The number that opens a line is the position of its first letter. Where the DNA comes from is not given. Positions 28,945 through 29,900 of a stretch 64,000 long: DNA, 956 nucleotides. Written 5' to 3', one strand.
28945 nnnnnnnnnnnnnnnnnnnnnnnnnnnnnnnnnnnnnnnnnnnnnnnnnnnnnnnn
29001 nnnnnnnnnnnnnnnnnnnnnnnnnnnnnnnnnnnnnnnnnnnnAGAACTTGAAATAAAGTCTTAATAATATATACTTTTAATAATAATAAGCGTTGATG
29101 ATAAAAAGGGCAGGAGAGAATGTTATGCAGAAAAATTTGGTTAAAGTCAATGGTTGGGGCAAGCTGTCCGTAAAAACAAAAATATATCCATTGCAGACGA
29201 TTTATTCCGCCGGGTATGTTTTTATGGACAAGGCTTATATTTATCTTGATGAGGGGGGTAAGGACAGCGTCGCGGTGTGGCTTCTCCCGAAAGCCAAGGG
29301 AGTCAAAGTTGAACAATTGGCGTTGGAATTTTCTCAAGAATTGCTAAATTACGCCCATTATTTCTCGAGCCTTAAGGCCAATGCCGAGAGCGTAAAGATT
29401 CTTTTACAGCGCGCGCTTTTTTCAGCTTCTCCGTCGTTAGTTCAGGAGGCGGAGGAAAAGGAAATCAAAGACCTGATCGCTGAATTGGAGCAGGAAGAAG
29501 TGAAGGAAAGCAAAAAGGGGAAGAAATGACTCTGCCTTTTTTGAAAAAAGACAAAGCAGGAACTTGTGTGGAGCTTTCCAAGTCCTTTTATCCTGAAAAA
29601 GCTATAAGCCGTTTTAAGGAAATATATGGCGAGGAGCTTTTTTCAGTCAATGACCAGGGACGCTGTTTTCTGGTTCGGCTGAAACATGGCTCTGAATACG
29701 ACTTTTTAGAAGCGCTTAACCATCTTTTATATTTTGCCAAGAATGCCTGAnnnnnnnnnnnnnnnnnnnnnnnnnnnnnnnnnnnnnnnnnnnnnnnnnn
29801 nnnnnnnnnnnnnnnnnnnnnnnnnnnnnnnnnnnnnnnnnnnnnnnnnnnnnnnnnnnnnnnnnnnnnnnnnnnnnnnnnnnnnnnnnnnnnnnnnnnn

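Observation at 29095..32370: Complete His-Xaa-Ser (Hxs) radical-SAM peptide cassette with a duplicated HxsD-like gene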

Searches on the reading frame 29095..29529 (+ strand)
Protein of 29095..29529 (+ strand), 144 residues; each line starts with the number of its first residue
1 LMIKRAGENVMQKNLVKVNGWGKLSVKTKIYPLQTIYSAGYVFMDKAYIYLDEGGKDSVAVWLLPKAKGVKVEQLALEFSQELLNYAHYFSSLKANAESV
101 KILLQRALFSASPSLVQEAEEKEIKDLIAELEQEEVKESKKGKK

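Call 3: search_protein_families(library=ncbifam, proteins=[window:29095-29529:+], max_evalue=1)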
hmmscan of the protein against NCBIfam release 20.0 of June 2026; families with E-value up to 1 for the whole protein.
window:29095-29529:+ (144 aa): 2 families
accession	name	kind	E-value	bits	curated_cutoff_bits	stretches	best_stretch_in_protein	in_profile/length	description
TIGR03976.1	chp_LLNDYxLRE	equivalog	5e-07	30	50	1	27-110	2-86/90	His-Xaa-Ser system protein HxsD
TIGR03679.1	Dph6_archaeal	equivalog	0.033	13.4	197.3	1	51-136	3-87/218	diphthine--ammonia ligase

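Call 4: search_protein_families(library=pfam, proteins=[window:29095-29529:+], max_evalue=1)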
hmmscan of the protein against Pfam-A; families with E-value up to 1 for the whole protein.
window:29095-29529:+ (144 aa): 0 families

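Call 68: predict_structure(protein=window:29125-29529:+)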
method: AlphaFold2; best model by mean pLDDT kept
length: 134 residues; sequences in the alignment: 1
mean_pLDDT: 54.1   pTM: 0.49
mean pLDDT of the five models: 54.1, 54.0, 45.0, 39.6, 39.4
residues with pLDDT >= 90: 0; 70-90: 38; 50-70: 38; < 50: 58
segments of 3 or more residues with pLDDT < 50: 1-56
pLDDT, mean of each block of 10 residues (from residue 1): 24 29 27 36 40 48 64 71 69 71 64 85 76 53
secondary structure, 60 per line:
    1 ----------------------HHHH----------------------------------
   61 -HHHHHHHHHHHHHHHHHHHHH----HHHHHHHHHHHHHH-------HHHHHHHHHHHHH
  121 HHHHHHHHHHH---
elements in order: H23-26 H62-82 H87-100 H108-131

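Call 69: search_protein_families(library=padloc, proteins=[window:29125-29529:+], max_evalue=0.001)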
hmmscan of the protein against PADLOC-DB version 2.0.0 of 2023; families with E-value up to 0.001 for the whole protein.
window:29125-29529:+ (134 aa): 0 families

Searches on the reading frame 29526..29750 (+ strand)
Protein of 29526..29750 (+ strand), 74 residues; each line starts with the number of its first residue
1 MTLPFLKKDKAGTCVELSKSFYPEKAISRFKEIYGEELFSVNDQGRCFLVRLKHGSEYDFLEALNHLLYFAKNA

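Call 3: search_protein_families(library=ncbifam, proteins=[window:29526-29750:+], max_evalue=1)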
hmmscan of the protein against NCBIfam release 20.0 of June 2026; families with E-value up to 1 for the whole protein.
window:29526-29750:+ (74 aa): 1 family
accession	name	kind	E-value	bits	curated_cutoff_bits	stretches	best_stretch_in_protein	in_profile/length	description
NF038315.1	HxsD_rel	equivalog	0.055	13.7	41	1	16-55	2-42/62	HxsD-like protein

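Call 4: search_protein_families(library=pfam, proteins=[window:29526-29750:+], max_evalue=1)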
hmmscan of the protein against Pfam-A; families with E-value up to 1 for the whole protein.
window:29526-29750:+ (74 aa): 0 families

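Call 47: find_homologous_proteins(query=window:29526-29750:+, max_evalue=0.001)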
Query window:29526-29750:+ (74 aa): 1 proteins with E <= 0.001 among 1 candidates.
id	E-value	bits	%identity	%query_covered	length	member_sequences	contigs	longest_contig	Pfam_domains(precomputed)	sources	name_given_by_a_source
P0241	8.4e-43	161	100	100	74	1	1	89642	-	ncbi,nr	ncbi:MAG: hypothetical protein HQL16_03745 [Candidatus Omnitrophica bacterium]|nr:hypothetical prote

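Call 59: predict_structure(protein=window:29526-29750:+)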
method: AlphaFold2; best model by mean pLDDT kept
length: 74 residues; sequences in the alignment: 1
mean_pLDDT: 65.1   pTM: 0.49
mean pLDDT of the five models: 65.1, 63.6, 63.2, 59.5, 58.0
residues with pLDDT >= 90: 0; 70-90: 25; 50-70: 41; < 50: 8
segments of 3 or more residues with pLDDT < 50: 1-6
pLDDT, mean of each block of 10 residues (from residue 1): 48 63 74 71 67 56 75 71
secondary structure, 60 per line:
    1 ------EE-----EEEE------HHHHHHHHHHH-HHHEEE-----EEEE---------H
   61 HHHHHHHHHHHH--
elements in order: E14-17 H24-34 E39-41 E47-50 H60-72

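Call 60: search_protein_representatives(protein=window:29526-29750:+)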
Query: 74 residues. Proteins with E-value up to 0.001 (for the whole library): 19; up to 1e-10: 4; up to 1e-30: 1. The best 19 are listed.
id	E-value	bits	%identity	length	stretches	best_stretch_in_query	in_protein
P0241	2.7e-43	160.6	100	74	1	1-74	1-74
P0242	1.6e-13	66.3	45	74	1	1-73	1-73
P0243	5.5e-13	64.6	48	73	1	3-74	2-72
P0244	5.0e-11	58.4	53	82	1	3-74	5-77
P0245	1.2e-10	57.1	45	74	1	1-74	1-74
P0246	2.6e-09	52.9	41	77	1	1-73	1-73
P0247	2.1e-08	50.1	39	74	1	1-70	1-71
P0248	1.0e-07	47.9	32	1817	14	9-51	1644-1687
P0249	1.4e-07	47.5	43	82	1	2-73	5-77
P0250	1.5e-06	44.2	37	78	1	3-73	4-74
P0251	2.5e-06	43.5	34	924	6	9-49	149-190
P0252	7.5e-06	42.0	31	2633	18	8-51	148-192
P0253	1.1e-05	41.5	34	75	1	1-73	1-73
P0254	3.5e-05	39.9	36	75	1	1-73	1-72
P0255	1.0e-04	38.4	31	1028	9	6-51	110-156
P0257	2.7e-04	37.1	32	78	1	1-74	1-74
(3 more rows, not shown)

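Call 62: search_protein_families(library=ncbifam, proteins=[P0243, P0244, P0245, P0246, P0247, P0249, P0250, P0253, P0254, P0257], max_evalue=1)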
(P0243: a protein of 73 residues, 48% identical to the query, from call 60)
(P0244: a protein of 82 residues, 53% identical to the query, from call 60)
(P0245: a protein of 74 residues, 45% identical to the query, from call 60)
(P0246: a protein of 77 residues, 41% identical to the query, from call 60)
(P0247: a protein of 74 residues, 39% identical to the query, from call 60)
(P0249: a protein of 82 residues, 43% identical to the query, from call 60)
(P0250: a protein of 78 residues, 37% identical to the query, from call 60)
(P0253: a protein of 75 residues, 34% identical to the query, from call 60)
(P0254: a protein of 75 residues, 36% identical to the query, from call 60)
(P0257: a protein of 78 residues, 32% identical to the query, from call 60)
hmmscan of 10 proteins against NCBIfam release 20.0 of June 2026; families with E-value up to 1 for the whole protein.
P0243 (73 aa): 1 family
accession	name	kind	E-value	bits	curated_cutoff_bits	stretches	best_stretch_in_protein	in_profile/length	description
NF038315.1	HxsD_rel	equivalog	0.16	12.2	41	1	16-56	3-45/62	HxsD-like protein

P0244 (82 aa): 3 families
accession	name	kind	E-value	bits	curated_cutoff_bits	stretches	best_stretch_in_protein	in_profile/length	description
NF006294.0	PRK08477.1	equivalog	0.01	15.2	179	1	14-65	153-204/214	biotin--[acetyl-CoA-carboxylase] ligase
NF038315.1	HxsD_rel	equivalog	0.016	15.4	41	1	17-74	1-61/62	HxsD-like protein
NF045571.1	HepHepsulflyase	equivalog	0.038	11.9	600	1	33-81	80-128/774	heparin/heparin-sulfate lyase HepB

P0245 (74 aa): 0 families

P0246 (77 aa): 0 families

P0247 (74 aa): 1 family
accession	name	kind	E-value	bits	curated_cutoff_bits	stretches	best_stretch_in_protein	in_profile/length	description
NF038315.1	HxsD_rel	equivalog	0.00057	20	41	1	15-60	1-45/62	HxsD-like protein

P0249 (82 aa): 1 family
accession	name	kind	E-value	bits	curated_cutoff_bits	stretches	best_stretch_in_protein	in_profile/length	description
NF038315.1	HxsD_rel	equivalog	0.013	15.7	41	1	18-63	1-45/62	HxsD-like protein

P0250 (78 aa): 0 families

P0253 (75 aa): 1 family
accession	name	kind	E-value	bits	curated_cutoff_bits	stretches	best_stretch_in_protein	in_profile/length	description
NF038315.1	HxsD_rel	equivalog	0.16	12.2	41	1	15-59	1-45/62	HxsD-like protein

P0254 (75 aa): 1 family
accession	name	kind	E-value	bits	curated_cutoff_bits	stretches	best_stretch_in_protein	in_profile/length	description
NF038315.1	HxsD_rel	equivalog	0.0026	17.9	41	1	15-58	1-45/62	HxsD-like protein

P0257 (78 aa): 1 family
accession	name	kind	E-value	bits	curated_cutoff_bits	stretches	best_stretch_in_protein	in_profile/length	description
TIGR04453.1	Lepto_8Cys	subfamily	0.011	16.1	34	1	51-77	15-41/85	Cys-rich protein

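Call 69: search_protein_families(library=padloc, proteins=[window:29526-29750:+], max_evalue=0.001)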
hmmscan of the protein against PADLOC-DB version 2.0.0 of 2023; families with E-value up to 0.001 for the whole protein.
window:29526-29750:+ (74 aa): 0 families
